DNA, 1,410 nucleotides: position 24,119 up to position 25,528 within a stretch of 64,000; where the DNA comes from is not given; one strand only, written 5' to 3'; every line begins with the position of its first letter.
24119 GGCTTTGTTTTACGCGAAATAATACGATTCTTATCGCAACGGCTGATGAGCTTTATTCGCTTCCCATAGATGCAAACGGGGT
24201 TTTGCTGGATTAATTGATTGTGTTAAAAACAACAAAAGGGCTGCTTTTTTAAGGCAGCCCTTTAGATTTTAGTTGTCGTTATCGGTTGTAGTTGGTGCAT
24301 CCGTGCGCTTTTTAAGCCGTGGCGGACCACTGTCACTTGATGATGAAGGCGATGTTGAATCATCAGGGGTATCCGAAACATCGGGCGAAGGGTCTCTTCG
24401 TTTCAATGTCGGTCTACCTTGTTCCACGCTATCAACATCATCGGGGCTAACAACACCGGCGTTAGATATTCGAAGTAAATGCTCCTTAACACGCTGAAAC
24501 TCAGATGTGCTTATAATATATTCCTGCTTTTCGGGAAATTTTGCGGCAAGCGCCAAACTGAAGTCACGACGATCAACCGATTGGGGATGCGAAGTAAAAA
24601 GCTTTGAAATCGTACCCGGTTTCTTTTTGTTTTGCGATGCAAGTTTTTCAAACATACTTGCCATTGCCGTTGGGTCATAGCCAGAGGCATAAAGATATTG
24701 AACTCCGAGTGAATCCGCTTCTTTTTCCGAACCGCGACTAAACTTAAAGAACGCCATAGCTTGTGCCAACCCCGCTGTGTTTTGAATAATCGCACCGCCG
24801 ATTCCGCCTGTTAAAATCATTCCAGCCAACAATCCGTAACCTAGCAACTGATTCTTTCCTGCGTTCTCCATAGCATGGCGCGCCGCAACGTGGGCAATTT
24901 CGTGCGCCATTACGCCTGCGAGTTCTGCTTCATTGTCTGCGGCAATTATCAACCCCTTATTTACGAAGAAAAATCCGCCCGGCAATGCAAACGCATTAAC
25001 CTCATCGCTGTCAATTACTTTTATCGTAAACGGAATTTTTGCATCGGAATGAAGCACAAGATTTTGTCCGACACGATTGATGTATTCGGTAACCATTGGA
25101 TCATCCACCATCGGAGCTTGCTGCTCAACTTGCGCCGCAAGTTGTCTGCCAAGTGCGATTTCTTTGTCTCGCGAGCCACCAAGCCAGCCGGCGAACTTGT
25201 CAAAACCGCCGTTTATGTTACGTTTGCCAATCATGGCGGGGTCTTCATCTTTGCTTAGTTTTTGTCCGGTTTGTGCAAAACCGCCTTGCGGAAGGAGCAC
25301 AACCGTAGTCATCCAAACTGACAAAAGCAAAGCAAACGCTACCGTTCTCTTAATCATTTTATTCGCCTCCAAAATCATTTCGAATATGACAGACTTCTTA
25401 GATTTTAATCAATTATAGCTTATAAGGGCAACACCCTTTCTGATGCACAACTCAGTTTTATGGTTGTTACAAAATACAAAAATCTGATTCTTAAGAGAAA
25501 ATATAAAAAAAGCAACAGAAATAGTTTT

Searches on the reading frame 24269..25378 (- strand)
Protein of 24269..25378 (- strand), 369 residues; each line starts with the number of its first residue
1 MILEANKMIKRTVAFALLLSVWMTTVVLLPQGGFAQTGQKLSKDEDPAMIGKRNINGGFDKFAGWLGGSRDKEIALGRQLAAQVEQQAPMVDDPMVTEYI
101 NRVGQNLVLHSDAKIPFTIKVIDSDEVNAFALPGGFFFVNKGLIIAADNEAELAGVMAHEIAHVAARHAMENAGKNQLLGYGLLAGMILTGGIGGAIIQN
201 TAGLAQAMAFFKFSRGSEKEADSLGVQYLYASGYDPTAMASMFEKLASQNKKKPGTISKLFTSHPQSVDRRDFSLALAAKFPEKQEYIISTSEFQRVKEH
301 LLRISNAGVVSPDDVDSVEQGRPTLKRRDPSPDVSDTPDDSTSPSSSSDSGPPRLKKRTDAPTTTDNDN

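Call 71: search_protein_families(library=pfam, proteins=[window:24269-25378:-], max_evalue=0.001)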
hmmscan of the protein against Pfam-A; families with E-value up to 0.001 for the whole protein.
window:24269-25378:- (369 aa): 1 family
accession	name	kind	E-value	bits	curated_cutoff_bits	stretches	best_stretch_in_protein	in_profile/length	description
PF01435.24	Peptidase_M48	-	1.2e-30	107.1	20.3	1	97-270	4-178/186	Peptidase family M48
